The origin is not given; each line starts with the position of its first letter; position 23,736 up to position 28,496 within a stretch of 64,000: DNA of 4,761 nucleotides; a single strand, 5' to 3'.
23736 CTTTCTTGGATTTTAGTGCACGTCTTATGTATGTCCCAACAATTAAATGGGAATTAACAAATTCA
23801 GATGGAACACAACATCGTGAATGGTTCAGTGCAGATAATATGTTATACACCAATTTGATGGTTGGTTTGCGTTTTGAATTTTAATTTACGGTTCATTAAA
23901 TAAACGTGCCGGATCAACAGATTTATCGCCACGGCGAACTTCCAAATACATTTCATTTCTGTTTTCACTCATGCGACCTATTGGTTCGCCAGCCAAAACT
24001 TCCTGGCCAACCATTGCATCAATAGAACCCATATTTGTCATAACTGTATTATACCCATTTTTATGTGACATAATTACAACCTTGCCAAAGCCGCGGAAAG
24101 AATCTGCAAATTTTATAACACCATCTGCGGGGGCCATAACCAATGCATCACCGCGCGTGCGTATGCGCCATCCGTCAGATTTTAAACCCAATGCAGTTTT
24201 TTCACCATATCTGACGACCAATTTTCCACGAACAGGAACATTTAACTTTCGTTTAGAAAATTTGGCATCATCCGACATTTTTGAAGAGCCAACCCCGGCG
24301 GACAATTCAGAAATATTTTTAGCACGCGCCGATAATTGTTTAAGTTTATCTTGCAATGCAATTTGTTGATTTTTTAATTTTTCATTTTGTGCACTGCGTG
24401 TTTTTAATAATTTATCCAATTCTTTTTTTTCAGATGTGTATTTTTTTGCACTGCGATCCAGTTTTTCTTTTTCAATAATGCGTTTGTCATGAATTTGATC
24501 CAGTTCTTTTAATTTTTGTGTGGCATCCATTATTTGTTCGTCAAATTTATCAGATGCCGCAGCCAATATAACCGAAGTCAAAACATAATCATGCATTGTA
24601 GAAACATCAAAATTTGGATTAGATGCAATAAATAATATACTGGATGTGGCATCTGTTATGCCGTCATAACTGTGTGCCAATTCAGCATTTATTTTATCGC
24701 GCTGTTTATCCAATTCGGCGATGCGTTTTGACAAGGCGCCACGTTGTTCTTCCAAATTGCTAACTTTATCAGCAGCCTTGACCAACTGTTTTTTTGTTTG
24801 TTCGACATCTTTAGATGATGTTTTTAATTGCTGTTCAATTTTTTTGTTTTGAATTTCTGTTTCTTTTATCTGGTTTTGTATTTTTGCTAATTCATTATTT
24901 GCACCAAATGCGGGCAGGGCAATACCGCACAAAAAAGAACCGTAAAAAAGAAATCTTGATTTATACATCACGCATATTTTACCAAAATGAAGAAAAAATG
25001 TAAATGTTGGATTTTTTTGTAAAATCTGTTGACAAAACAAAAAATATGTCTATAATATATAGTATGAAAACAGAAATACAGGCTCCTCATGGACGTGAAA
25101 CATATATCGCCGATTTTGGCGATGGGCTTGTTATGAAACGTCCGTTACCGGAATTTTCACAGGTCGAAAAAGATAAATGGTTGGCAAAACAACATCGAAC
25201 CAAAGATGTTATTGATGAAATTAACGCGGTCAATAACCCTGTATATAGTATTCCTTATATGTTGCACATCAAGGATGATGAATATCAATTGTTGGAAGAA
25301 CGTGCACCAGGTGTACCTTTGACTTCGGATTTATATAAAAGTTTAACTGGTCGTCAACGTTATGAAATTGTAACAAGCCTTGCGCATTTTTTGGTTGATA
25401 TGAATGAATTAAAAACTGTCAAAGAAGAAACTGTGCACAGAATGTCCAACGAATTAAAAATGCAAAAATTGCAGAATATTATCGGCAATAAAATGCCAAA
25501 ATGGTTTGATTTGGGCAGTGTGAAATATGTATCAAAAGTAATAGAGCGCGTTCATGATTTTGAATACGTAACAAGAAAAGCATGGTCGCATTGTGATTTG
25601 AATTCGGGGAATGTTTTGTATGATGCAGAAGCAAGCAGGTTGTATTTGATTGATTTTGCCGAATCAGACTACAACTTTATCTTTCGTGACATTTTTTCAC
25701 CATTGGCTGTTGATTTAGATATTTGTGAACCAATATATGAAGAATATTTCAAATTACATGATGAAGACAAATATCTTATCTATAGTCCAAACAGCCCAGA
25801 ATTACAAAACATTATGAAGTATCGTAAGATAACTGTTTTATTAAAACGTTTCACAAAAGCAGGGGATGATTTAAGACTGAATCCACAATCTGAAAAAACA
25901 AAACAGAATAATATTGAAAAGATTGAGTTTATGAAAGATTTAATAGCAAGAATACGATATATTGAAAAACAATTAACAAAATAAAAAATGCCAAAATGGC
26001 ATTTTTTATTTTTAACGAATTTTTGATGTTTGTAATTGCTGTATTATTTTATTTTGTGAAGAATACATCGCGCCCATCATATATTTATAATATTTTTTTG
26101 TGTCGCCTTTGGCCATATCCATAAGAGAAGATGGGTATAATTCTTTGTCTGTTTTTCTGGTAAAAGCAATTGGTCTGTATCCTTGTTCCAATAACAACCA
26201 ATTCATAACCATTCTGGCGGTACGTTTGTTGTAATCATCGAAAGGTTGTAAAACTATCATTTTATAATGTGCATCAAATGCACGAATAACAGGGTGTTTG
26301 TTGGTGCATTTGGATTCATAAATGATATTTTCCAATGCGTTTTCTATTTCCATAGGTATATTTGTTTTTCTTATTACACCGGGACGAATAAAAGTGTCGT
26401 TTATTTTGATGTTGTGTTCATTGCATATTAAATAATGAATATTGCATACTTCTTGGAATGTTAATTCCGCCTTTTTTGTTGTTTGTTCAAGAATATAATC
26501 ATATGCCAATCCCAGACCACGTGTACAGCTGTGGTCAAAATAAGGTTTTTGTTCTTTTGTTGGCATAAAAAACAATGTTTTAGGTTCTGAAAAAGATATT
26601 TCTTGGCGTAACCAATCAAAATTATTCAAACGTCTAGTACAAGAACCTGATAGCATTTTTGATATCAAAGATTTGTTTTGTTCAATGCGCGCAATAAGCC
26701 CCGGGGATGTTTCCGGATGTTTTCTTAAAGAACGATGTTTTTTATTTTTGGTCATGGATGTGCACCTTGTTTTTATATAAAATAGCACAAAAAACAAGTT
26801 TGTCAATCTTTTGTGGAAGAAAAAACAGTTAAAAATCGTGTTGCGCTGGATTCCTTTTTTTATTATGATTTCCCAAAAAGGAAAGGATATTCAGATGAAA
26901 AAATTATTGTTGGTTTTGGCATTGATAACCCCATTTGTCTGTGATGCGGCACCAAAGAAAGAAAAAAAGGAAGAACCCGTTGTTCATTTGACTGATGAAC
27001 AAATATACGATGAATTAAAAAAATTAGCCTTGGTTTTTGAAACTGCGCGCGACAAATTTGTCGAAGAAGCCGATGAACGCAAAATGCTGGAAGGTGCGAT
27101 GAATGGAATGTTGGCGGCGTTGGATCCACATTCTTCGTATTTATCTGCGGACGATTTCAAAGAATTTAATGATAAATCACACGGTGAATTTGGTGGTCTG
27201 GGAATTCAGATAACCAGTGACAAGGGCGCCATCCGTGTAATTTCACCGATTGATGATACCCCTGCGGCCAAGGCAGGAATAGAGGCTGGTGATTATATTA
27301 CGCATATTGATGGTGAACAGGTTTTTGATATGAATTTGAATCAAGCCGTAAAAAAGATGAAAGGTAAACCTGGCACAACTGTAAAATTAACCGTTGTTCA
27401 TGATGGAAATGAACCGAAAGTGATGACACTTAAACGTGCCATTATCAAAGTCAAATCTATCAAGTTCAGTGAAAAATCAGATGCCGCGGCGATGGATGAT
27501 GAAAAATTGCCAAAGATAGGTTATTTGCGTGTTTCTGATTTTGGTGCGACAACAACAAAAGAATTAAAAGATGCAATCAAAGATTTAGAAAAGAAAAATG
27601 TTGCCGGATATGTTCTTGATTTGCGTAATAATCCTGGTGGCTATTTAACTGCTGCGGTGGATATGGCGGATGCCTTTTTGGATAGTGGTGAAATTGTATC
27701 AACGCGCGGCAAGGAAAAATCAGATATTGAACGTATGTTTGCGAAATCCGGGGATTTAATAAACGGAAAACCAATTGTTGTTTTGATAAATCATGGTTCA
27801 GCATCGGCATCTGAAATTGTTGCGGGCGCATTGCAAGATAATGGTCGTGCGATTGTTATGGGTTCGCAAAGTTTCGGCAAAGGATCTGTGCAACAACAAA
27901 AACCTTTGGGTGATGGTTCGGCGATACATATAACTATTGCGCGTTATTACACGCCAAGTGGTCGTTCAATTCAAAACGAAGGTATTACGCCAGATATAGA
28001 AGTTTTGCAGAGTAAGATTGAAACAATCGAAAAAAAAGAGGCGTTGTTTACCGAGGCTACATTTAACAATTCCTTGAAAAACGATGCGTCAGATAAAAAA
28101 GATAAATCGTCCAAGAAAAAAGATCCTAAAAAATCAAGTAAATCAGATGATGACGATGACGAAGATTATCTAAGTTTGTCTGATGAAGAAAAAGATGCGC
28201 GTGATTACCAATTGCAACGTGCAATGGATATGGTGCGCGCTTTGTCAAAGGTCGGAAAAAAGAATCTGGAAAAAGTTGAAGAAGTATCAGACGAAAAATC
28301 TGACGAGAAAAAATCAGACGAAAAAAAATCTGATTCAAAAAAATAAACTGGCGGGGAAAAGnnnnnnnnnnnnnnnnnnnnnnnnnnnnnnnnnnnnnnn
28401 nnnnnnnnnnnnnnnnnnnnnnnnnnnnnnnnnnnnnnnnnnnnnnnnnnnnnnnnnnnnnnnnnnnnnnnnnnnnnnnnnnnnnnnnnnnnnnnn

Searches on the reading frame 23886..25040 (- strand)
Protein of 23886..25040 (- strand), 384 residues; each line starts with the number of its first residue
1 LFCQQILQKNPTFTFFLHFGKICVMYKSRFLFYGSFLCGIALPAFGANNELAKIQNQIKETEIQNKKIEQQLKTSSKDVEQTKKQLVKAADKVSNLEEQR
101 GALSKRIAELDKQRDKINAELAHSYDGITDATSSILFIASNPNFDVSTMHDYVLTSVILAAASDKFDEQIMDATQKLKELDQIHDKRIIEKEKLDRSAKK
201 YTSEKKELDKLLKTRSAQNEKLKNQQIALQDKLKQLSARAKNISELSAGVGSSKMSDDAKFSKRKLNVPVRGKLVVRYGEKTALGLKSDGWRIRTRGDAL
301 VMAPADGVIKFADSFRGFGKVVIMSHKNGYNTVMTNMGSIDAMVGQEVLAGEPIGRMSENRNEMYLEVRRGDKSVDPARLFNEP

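Call 50: search_protein_families(library=pfam, proteins=[window:23886-25040:-], max_evalue=0.001)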
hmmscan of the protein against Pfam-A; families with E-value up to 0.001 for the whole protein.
window:23886-25040:- (384 aa): 6 families
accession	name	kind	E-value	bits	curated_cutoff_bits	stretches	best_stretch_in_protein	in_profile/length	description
PF01551.29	Peptidase_M23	-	9e-17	61.5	28.7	1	289-377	4-96/96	Peptidase family M23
PF11932.13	DUF3450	-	1.1e-06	28.6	32.6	1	48-129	29-110/241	Protein of unknown function (DUF3450)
PF06009.19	Laminin_II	-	1.5e-05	25.5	33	1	50-121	18-88/138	Laminin Domain II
PF19220.6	Rod_CreS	-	0.00015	21.4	100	0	49-123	48-122/359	Crescentin, rod domain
PF08614.16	ATG16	-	0.00039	21.1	33.7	0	49-114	81-146/200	Autophagy protein 16 (ATG16)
PF03961.19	FapA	-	0.00065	19.8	31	1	47-127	154-233/272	Flagellar Assembly Protein A beta solenoid domain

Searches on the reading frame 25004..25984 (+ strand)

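Call 50: search_protein_families(library=pfam, proteins=[window:25004-25984:+], max_evalue=0.001)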
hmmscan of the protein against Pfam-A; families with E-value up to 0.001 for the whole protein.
window:25004-25984:+ (326 aa): 4 families
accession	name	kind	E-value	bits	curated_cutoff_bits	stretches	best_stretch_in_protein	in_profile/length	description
PF01636.29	APH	-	2.3e-07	31.3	23.2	1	99-234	76-210/239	Phosphotransferase enzyme family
PF01633.27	Choline_kinase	-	2e-06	27.8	29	1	144-230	114-200/300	Choline/ethanolamine kinase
PF19974.5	TCAD9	-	2.1e-05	24.3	40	1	192-230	297-334/429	Ternary complex associated domain 9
PF22303.2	OspG_kinase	-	0.00027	21.4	27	0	195-220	104-129/152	Protein kinase OspG, kinase domain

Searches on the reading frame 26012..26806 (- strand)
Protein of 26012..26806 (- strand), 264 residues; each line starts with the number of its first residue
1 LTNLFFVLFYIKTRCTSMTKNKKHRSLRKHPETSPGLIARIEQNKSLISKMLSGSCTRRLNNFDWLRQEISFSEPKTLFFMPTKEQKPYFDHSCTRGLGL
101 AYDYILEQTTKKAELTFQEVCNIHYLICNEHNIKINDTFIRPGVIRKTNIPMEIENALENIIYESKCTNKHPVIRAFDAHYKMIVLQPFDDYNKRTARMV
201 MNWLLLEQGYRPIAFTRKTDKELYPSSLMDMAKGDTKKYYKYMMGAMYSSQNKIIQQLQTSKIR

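Call 50: search_protein_families(library=pfam, proteins=[window:26012-26806:-], max_evalue=0.001)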
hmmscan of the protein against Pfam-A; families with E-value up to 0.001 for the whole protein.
window:26012-26806:- (264 aa): 1 family
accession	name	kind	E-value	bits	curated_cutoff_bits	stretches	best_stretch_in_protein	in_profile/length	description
PF02661.23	Fic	-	2.3e-11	44.8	24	1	115-205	2-93/93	Fic/DOC family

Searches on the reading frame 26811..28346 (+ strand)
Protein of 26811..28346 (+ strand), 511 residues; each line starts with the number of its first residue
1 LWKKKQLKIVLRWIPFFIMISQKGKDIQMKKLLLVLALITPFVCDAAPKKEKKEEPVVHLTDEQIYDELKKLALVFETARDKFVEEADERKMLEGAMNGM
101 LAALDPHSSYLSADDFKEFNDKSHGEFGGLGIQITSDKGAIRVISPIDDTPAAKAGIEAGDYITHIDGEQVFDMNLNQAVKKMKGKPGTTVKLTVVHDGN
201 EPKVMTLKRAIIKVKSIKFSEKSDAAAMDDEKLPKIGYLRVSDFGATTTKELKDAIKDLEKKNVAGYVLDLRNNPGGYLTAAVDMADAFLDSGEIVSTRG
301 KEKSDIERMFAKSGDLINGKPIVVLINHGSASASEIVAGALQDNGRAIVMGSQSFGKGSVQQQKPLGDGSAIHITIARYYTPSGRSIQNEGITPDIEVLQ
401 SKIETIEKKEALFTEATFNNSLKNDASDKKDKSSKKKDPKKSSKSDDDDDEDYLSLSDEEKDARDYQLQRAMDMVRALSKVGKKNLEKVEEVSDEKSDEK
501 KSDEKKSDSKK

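Call 50: search_protein_families(library=pfam, proteins=[window:26811-28346:+], max_evalue=0.001)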
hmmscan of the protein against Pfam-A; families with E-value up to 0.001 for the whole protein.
window:26811-28346:+ (511 aa): 6 families
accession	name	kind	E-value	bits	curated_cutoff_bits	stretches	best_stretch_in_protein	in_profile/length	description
PF03572.23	Peptidase_S41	-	8.9e-63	211.2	24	1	235-398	1-165/165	Peptidase family S41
PF13180.12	PDZ_2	-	3e-15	56.7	27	1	128-203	1-75/80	PDZ domain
PF17820.7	PDZ_6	-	4.6e-12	45.9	27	1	144-195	3-52/54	PDZ domain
PF00595.29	PDZ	-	3.8e-11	43.6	23.2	1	128-195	10-80/81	PDZ domain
PF22694.1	CtpB_N-like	-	1.1e-09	39.1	27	1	61-113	35-83/85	Activating protease CtpB N-terminal domain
PF14685.13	PDZ_Tricorn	-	0.00043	20.7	25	0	150-205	31-86/88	Tricorn protease PDZ domain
